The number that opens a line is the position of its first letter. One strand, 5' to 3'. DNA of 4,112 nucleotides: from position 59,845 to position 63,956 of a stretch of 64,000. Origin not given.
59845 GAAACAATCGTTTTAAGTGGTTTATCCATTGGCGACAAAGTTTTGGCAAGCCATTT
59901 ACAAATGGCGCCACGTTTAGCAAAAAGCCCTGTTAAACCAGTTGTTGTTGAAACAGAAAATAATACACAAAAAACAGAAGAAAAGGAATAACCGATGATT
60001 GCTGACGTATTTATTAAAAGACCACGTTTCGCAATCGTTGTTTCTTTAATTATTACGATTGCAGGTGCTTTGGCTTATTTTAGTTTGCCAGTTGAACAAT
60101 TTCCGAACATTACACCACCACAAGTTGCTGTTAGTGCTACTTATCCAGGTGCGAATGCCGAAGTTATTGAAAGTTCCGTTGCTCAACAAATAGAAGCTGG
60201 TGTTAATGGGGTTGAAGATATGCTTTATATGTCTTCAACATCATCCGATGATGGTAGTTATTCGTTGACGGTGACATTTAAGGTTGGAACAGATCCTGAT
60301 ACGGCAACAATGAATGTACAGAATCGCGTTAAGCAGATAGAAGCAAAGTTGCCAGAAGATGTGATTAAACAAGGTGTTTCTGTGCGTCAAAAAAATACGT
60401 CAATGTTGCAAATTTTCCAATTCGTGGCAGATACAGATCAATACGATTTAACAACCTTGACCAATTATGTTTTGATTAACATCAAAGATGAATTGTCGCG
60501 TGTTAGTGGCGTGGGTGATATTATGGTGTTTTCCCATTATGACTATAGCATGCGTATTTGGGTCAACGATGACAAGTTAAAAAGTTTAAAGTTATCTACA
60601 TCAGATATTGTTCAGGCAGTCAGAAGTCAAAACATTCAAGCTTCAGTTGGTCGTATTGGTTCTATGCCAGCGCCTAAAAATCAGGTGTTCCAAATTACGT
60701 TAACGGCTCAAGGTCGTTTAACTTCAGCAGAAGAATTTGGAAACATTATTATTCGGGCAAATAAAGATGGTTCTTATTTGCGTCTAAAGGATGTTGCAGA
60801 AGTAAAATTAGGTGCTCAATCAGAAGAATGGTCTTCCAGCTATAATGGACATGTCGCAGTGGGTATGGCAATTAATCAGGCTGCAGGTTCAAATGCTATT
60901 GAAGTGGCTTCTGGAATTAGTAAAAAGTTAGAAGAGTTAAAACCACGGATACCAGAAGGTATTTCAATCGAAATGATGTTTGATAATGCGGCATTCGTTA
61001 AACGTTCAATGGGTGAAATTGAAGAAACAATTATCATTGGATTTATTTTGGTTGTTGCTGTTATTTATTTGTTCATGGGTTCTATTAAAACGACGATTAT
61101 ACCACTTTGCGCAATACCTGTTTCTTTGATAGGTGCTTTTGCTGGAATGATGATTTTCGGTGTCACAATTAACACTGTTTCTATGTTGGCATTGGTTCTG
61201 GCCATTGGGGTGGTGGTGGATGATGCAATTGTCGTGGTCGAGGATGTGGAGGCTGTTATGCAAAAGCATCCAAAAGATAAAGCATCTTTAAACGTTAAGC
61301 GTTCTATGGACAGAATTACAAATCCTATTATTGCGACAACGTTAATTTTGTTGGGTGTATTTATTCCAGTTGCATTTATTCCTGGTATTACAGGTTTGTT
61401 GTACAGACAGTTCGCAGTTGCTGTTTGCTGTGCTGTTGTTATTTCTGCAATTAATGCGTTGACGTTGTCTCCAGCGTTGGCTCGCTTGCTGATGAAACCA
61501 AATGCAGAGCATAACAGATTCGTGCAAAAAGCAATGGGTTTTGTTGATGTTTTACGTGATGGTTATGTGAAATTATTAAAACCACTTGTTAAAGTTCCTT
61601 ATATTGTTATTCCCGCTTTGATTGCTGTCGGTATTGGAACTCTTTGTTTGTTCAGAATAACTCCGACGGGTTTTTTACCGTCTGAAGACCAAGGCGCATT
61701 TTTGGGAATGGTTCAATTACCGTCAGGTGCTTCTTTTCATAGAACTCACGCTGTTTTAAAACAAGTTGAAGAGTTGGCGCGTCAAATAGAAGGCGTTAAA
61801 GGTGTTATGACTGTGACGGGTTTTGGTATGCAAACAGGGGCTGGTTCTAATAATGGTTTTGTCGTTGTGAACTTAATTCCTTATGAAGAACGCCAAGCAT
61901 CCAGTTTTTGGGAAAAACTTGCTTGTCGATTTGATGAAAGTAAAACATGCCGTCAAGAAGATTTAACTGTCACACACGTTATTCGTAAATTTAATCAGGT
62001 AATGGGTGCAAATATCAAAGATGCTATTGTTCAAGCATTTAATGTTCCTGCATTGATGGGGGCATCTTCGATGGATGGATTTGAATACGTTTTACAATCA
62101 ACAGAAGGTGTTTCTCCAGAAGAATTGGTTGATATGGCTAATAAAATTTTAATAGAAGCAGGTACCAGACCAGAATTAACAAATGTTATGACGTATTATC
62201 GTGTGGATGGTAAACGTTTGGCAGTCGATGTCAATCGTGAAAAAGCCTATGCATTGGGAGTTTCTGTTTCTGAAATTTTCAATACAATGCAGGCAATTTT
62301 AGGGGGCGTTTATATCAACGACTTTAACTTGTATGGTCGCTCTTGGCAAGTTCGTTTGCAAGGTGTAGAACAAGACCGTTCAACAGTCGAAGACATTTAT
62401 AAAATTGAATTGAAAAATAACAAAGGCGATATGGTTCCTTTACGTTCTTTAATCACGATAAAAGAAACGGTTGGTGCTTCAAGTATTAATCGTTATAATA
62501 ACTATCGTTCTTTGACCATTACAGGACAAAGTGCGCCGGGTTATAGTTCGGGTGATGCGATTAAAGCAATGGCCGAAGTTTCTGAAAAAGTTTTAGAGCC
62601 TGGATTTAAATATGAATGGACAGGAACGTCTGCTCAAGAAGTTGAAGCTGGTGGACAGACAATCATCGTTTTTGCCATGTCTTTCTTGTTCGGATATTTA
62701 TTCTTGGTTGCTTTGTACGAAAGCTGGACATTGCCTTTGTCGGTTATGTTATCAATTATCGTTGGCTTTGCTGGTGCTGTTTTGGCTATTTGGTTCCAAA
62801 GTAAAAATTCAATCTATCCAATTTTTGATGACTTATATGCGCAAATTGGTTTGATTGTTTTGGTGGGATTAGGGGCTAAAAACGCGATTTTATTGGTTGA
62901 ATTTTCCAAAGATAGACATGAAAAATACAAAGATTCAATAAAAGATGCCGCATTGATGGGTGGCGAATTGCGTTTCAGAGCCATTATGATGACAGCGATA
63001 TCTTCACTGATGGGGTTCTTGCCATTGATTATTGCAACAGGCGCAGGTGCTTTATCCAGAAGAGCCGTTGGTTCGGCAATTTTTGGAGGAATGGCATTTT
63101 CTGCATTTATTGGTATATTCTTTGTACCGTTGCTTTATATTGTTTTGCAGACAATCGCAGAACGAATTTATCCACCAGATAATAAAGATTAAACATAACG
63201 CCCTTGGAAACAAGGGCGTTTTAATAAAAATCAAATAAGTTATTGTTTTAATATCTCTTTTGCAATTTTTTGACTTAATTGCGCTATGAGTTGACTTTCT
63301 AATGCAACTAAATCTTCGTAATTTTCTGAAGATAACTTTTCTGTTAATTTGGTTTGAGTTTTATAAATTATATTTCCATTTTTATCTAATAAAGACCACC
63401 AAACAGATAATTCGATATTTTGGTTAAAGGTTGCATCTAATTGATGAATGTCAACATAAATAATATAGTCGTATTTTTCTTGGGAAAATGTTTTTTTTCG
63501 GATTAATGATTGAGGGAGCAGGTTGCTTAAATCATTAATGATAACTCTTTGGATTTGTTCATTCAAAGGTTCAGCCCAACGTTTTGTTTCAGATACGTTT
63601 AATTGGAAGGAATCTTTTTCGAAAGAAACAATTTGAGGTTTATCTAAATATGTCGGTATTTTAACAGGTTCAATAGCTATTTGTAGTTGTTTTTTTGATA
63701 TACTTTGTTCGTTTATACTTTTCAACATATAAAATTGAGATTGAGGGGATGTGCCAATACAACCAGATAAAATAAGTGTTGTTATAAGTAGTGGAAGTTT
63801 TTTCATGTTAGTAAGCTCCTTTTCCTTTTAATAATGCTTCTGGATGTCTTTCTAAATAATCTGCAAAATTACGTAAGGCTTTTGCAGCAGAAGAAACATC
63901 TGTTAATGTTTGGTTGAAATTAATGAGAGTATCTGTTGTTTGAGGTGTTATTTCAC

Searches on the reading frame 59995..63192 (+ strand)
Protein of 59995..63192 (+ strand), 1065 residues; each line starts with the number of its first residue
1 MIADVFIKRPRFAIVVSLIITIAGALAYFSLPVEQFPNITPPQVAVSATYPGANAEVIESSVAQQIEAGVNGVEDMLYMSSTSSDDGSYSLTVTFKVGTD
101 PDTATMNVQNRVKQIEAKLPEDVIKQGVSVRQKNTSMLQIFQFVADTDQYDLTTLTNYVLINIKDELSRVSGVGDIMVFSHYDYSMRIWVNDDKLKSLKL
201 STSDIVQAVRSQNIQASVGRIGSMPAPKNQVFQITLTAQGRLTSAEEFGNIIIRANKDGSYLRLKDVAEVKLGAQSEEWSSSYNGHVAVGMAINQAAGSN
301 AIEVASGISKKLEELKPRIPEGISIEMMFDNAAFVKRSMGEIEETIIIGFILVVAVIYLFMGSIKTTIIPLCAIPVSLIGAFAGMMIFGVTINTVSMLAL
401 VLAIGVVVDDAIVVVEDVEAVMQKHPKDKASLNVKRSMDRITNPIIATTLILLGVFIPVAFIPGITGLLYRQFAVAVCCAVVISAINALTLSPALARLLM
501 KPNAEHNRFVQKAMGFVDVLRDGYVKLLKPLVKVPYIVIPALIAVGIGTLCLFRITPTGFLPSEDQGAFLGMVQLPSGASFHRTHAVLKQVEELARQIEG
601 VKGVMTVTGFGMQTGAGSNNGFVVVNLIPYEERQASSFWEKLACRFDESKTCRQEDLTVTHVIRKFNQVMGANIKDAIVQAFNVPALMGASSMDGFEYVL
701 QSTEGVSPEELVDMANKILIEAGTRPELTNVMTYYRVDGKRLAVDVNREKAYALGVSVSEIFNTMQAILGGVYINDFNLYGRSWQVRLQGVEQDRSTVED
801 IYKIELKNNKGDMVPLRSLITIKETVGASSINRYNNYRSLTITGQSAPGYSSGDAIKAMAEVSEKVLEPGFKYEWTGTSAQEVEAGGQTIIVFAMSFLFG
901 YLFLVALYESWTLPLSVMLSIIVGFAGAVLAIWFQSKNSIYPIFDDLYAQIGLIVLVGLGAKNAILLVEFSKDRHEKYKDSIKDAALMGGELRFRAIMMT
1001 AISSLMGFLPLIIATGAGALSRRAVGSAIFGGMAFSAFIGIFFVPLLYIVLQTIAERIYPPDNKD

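Call 9: search_protein_families(library=pfam, proteins=[window:59995-63192:+], max_evalue=0.001)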
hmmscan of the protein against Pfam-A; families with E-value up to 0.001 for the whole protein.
window:59995-63192:+ (1065 aa): 3 families
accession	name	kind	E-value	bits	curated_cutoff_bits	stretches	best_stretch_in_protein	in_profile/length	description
PF00873.25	ACR_tran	-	1.5e-300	999.9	28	1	3-1051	2-1020/1021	AcrB/AcrD/AcrF family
PF03176.21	MMPL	-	3.4e-10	39.8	20.5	1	296-499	98-302/333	MMPL family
PF02355.23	SecD_SecF_C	-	7.2e-05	22.7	20.5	1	347-499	36-186/189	Protein export membrane protein SecD/SecF, C-terminal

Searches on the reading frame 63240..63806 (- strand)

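Call 9: search_protein_families(library=pfam, proteins=[window:63240-63806:-], max_evalue=0.001)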
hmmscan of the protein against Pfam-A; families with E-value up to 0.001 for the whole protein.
window:63240-63806:- (188 aa): 1 family
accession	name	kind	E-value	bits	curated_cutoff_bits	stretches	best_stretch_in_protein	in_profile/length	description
PF03886.18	ABC_trans_aux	-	8.2e-35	120.2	26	1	34-182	12-161/161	ABC-type transport auxiliary lipoprotein component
